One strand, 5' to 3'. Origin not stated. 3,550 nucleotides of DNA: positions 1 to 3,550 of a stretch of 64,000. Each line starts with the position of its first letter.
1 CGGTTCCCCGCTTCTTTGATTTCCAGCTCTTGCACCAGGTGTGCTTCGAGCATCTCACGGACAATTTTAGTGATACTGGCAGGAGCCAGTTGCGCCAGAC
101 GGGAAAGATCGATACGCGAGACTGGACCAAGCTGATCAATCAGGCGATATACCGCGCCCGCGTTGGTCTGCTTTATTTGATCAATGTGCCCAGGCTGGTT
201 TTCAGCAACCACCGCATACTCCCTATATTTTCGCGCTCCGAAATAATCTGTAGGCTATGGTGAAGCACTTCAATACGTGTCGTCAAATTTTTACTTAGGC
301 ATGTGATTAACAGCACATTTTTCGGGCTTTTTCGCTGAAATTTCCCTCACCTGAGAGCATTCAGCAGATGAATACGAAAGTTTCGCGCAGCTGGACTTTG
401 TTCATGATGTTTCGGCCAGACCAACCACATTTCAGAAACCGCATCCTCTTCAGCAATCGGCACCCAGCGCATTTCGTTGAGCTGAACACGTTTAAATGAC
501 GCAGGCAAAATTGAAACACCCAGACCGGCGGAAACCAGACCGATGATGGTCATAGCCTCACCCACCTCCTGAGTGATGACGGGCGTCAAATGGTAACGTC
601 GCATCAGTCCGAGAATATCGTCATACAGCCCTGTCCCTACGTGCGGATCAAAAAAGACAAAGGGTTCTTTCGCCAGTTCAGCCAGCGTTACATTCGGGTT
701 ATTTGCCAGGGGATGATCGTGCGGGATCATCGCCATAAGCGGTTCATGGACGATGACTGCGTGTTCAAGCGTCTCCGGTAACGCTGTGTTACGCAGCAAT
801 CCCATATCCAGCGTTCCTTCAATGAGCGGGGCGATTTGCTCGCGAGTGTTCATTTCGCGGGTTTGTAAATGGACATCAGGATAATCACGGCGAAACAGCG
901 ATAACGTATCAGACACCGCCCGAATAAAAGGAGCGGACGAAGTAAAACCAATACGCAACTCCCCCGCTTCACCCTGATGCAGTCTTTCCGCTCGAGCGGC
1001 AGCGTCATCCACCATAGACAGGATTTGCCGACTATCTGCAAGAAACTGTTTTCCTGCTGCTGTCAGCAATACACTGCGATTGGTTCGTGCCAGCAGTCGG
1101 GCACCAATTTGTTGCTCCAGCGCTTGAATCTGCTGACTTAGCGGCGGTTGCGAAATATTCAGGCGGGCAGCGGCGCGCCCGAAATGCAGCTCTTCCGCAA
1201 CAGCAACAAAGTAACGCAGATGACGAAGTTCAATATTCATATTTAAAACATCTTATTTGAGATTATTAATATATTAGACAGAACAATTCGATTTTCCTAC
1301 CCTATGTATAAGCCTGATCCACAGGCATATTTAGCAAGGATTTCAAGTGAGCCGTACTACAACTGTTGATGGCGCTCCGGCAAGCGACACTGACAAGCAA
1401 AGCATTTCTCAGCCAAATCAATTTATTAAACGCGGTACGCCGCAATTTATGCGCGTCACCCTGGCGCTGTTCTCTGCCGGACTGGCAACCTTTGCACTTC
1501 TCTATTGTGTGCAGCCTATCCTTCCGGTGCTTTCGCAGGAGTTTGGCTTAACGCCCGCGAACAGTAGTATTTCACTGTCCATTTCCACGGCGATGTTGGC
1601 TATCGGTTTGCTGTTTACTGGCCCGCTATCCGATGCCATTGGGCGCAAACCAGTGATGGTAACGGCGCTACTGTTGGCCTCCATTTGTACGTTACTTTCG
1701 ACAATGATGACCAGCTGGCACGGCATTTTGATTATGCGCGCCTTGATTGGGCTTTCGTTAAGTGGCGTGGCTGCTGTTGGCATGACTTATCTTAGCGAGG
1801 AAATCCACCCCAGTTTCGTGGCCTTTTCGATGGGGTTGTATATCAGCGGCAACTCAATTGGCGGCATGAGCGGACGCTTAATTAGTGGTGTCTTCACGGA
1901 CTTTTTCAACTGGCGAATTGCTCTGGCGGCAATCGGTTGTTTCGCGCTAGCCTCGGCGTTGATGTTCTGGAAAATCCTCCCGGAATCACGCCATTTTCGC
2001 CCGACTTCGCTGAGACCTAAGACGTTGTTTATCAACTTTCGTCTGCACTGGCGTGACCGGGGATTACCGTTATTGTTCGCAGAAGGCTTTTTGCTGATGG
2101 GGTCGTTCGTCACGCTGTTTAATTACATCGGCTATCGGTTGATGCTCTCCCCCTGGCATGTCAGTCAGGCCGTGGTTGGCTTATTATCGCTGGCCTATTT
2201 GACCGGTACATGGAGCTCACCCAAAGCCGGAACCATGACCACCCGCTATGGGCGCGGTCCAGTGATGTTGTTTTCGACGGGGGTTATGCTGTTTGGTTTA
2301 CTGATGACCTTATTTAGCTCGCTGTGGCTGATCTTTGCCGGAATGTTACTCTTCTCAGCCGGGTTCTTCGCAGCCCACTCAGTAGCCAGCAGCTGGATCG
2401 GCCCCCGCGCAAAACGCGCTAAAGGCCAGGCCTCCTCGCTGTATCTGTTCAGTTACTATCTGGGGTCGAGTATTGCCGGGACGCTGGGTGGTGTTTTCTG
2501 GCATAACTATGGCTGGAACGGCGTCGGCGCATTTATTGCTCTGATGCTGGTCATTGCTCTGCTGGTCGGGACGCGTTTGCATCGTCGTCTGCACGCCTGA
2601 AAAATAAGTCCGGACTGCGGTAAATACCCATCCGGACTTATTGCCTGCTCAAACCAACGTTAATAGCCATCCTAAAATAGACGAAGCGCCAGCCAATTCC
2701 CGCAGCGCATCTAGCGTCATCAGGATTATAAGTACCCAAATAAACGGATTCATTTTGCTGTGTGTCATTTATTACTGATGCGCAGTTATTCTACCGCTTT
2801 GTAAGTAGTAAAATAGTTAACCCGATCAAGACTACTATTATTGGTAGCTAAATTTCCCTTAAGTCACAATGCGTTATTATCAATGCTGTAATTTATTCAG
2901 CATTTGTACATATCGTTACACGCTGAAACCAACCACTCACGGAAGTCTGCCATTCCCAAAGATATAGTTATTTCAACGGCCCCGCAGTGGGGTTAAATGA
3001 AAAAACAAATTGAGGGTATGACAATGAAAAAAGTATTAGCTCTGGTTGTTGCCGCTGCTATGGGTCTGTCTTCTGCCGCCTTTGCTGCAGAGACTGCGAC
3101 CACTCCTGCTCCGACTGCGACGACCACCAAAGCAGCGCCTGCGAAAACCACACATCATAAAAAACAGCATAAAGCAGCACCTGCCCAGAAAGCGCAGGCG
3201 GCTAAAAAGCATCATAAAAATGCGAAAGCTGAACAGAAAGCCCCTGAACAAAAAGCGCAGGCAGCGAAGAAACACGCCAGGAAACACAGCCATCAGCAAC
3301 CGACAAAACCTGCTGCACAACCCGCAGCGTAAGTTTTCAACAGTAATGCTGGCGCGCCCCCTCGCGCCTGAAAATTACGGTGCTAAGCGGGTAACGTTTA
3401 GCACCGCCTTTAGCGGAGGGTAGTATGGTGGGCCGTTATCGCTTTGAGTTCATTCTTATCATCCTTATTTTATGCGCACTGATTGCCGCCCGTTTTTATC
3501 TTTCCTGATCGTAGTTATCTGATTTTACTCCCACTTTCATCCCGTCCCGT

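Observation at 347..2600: Divergent LysR regulator and MFS transporter pair of unknown substrate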

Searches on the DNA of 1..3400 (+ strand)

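Call 3: search_dna_similar(query=window:1-3400:+, collection=ecoli_genomes, mode=near, max_rows=10)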
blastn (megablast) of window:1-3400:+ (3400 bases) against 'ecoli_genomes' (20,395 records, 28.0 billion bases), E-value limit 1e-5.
Records with a match: 5425; places in all: 5438; records where one place covers at least 80% of the query: 5420.
Genomes with a match: 5422 of 5426; with a place that covers at least 80% of the query: 5420. Places per genome that has any: lowest 1, median 1, highest 2. On chromosomes: 5434 places; on plasmids: 4.
Best place of each record, by identity: 95-99% 5425.
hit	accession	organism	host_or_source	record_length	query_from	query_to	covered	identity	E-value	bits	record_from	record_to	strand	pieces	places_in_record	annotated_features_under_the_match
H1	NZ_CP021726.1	Escherichia coli strain Combat11I9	Homo sapiens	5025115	1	3400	100%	98.7%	0e+0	6041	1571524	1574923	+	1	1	ynfM: MFS transporter | ynfL: LysR family transcriptional regulator | asr: acid resistance repetitive basic protein Asr | mlc: sugar metabolism global transcriptional regulator Mlc | KPN_01571 family protein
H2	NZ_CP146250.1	Escherichia coli strain L26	chicken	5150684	1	3400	100%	98.7%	0e+0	6041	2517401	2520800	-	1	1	ynfM: MFS transporter | ynfL: LysR family transcriptional regulator | asr: acid resistance repetitive basic protein Asr | mlc: sugar metabolism global transcriptional regulator Mlc | hypothetical protein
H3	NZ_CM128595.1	Escherichia coli strain 100181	Homo sapiens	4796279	1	3400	100%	98.7%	0e+0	6041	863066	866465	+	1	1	ynfM: MFS transporter | ynfL: LysR family transcriptional regulator | asr: acid resistance repetitive basic protein Asr | mlc: sugar metabolism global transcriptional regulator Mlc | KPN_01571 family protein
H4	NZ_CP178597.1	Escherichia coli strain ZF8-1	chicken feces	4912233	1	3400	100%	98.7%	0e+0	6041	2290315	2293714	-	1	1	ynfM: MFS transporter | ynfL: LysR family transcriptional regulator | asr: acid resistance repetitive basic protein Asr | mlc: sugar metabolism global transcriptional regulator Mlc | hypothetical protein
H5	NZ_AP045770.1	Escherichia coli strain 23CRST011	Homo sapiens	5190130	1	3400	100%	98.7%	0e+0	6041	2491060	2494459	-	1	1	ynfM: multidrug efflux MFS transporter YnfM/SxtP(Kp) | ynfL: multidrug efflux transcriptional activator YnfL/SxtR(Kp) | asr: acid resistance repetitive basic protein Asr | mlc: sugar metabolism global transcriptional regulator Mlc | hypothetical protein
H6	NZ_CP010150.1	Escherichia coli strain D7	dog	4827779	1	3400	100%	98.7%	0e+0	6030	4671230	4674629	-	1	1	ynfM: MFS transporter | ynfL: LysR family transcriptional regulator | asr: acid resistance repetitive basic protein Asr | mlc: sugar metabolism global transcriptional regulator Mlc | hypothetical protein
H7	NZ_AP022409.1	Escherichia coli strain STW0522-31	-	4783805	1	3400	100%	98.7%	0e+0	6030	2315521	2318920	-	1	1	ynfM: MFS transporter | ynfL: LysR family transcriptional regulator | asr: acid resistance repetitive basic protein Asr | mlc: sugar metabolism global transcriptional regulator Mlc | KPN_01571 family protein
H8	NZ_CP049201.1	Escherichia coli strain PapRG-04-4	Papio papio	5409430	1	3400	100%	98.7%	0e+0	6030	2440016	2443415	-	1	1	ynfM: MFS transporter | ynfL: LysR family transcriptional regulator | asr: acid resistance repetitive basic protein Asr | mlc: sugar metabolism global transcriptional regulator Mlc | KPN_01571 family protein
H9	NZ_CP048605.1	Escherichia coli strain PapRG-06-5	Papio papio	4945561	1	3400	100%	98.7%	0e+0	6030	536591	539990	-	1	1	ynfM: MFS transporter | ynfL: LysR family transcriptional regulator | asr: acid resistance repetitive basic protein Asr | mlc: sugar metabolism global transcriptional regulator Mlc | hypothetical protein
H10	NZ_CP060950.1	Escherichia coli strain EC9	Homo sapiens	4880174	1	3400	100%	98.7%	0e+0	6030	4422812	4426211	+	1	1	ynfM: MFS transporter | ynfL: LysR family transcriptional regulator | asr: acid resistance repetitive basic protein Asr | mlc: sugar metabolism global transcriptional regulator Mlc | KPN_01571 family protein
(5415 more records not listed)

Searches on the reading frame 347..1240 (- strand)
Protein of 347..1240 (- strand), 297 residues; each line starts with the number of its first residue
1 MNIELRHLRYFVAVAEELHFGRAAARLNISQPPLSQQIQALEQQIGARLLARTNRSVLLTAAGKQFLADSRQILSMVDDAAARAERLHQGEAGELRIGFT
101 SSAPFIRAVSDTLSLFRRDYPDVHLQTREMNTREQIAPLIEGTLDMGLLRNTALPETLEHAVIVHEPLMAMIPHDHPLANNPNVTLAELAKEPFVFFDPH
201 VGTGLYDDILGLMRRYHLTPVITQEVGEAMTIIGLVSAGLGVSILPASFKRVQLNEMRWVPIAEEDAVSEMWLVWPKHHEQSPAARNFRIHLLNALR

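Call 4: search_protein_families(library=pfam, proteins=[window:347-1240:-])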
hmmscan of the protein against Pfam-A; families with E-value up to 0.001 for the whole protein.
window:347-1240:- (297 aa): 2 families
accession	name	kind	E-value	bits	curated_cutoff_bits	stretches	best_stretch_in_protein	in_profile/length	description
PF03466.25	LysR_substrate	-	2.8e-48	164.5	28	1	88-296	1-208/209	LysR substrate binding domain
PF00126.33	HTH_1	-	5.3e-24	84.4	26.6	1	5-64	1-60/60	Bacterial regulatory helix-turn-helix protein, lysR family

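Call 5: search_protein_families(library=ncbifam, proteins=[window:347-1240:-])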
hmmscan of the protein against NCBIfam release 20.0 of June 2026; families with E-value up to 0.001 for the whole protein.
window:347-1240:- (297 aa): 53 families (the best 25 are shown)
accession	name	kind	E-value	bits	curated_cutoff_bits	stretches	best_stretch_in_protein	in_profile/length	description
NF045775.1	acetoin_reg_AlsR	exception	1e-78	264.8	430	1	3-288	1-284/290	acetoin biosynthesis transcriptional regulator AlsR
NF007439.0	PRK09986.1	equivalog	3.6e-63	213.7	290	1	2-286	6-288/296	LysR family transcriptional regulator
NF007385.0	PRK09906.1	equivalog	4.2e-62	209.9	356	1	3-288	1-283/296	DNA-binding transcriptional regulator HcaR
NF053705.1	TransRegGltCGpos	equivalog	2.3e-50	171.5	350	1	3-289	1-286/300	glutamate biosynthesis transcriptional regulator GltC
NF047520.1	trans_act_CidR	equivalog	2.2e-47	161.7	415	1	4-288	2-284/292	cidABC operon transcriptional activator CidR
NF040709.1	benzoate_BenM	exception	5.7e-45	153.9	600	1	3-274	1-272/299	benzoate utilization transcription regulator BenM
NF008416.0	PRK11242.1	equivalog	8.2e-45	153.4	277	1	4-293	2-288/300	transcriptional regulator CynR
NF040710.1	benzoate_CatM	exception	2e-41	142.2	580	1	3-273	1-271/293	cis,cis-muconate-binding transcription regulator CatM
NF040786.1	LysR_Sec_metab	equivalog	8.8e-39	133.3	250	1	3-289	1-291/298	selenium metabolism-associated LysR family transcriptional regulator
TIGR03339.1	phn_lysR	subfamily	2.7e-36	125.3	341.1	1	8-288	2-275/279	aminoethylphosphonate catabolism associated LysR family transcriptional regulator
NF008722.0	PRK11716.1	equivalog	5.6e-31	107.6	246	1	4-247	2-243/293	HTH-type transcriptional activator IlvY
NF008361.0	PRK11151.1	equivalog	8.4e-31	107.3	329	1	4-247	2-242/305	DNA-binding transcriptional regulator OxyR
NF045990.1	TransRegCbbRRhodb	equivalog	2.7e-30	105.5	450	1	3-292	6-296/304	LysR family regulator CbbR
NF008410.0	PRK11233.1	equivalog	1.9e-29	102.8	309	1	4-289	2-284/305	nitrogen assimilation transcriptional regulator NAC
NF052633.1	LysR_TF_PsrA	exception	1e-26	93.6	540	1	2-251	4-251/297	L-proline-binding transcription factor PsrA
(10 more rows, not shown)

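Call 33: search_solved_structures(query=window:347-1240:-, max_evalue=1e-10)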
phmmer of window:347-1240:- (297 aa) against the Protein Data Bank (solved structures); distinct sequences matched with E-value up to 1e-10: 33.
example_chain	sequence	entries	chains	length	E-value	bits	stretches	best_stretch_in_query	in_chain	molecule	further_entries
7w06_A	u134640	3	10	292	1.3e-57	198.6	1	3-290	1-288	Transcriptional regulator, LysR family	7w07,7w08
2h99_A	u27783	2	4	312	1.7e-43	152.3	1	3-275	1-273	HTH-type transcriptional regulator benM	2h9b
3k1m_A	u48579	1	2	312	2.4e-43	151.8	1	3-275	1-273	HTH-type transcriptional regulator benM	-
3k1n_A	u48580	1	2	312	3e-42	148.2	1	3-275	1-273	HTH-type transcriptional regulator benM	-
3k1p_A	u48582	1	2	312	1.1e-41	146.4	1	3-275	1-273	HTH-type transcriptional regulator benM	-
2h98_A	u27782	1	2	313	4.3e-39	137.8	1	3-273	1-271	HTH-type transcriptional regulator catM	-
1ixc_A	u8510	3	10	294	1.7e-33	119.4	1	4-262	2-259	LysR-type regulatory protein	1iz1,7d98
7v5v_A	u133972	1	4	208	8.1e-31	110.7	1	89-290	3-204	RipR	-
7xro_B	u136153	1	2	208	8.8e-31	110.6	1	89-290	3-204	RipR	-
6g4r_B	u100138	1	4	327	9.2e-30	107.2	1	5-248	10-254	Hydrogen peroxide-inducible genes activator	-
6g1d_C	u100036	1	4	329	9.3e-30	107.2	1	5-248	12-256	Hydrogen peroxide-inducible genes activator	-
6g1b_B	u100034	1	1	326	1e-29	107.1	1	5-248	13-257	Hydrogen peroxide-inducible genes activator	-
6g1b_J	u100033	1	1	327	1e-29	107.1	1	5-248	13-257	Hydrogen peroxide-inducible genes activator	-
3fzv_A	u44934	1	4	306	2.9e-22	82.6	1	4-288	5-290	Probable transcriptional regulator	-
6m5f_A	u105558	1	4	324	3.6e-22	82.3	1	4-288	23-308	Probable transcriptional regulator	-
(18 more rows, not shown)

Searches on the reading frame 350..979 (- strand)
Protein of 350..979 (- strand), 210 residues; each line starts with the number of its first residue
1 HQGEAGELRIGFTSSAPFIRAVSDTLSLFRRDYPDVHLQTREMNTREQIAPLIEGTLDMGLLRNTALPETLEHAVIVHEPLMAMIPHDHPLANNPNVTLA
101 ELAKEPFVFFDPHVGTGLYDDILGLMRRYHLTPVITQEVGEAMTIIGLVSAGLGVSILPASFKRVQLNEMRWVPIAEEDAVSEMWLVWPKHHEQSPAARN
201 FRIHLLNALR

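Call 40: search_solved_structures(query=window:350-979:-, max_evalue=1e-15, show_alignments=5)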
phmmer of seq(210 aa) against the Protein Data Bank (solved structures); distinct sequences matched with E-value up to 1e-15: 11.
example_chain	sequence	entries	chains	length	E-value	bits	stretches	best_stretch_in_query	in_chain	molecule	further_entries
7v5v_A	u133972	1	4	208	5.1e-31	111.2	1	2-203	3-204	RipR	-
7xro_B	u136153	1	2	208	5.2e-31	111.2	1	2-203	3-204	RipR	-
7w06_A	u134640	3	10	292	1.4e-30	109.8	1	2-203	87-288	Transcriptional regulator, LysR family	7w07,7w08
2h99_A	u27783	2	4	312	2.3e-20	76.4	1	8-188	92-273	HTH-type transcriptional regulator benM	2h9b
3k1m_A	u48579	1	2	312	3.2e-20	75.9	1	8-188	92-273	HTH-type transcriptional regulator benM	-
2f6g_A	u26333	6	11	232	1.7e-19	73.6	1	8-188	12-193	HTH-type transcriptional regulator benM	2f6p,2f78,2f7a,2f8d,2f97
3k1n_A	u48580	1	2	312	4e-19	72.3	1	8-188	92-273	HTH-type transcriptional regulator benM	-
3glb_A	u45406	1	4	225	5e-19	72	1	7-186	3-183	HTH-type transcriptional regulator catM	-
2f7b_A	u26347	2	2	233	1.1e-18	71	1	7-186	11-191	HTH-type transcriptional regulator catM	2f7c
3k1p_A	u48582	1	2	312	1.4e-18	70.5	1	8-188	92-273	HTH-type transcriptional regulator benM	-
2h98_A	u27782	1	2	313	1.5e-17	67.2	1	7-186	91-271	HTH-type transcriptional regulator catM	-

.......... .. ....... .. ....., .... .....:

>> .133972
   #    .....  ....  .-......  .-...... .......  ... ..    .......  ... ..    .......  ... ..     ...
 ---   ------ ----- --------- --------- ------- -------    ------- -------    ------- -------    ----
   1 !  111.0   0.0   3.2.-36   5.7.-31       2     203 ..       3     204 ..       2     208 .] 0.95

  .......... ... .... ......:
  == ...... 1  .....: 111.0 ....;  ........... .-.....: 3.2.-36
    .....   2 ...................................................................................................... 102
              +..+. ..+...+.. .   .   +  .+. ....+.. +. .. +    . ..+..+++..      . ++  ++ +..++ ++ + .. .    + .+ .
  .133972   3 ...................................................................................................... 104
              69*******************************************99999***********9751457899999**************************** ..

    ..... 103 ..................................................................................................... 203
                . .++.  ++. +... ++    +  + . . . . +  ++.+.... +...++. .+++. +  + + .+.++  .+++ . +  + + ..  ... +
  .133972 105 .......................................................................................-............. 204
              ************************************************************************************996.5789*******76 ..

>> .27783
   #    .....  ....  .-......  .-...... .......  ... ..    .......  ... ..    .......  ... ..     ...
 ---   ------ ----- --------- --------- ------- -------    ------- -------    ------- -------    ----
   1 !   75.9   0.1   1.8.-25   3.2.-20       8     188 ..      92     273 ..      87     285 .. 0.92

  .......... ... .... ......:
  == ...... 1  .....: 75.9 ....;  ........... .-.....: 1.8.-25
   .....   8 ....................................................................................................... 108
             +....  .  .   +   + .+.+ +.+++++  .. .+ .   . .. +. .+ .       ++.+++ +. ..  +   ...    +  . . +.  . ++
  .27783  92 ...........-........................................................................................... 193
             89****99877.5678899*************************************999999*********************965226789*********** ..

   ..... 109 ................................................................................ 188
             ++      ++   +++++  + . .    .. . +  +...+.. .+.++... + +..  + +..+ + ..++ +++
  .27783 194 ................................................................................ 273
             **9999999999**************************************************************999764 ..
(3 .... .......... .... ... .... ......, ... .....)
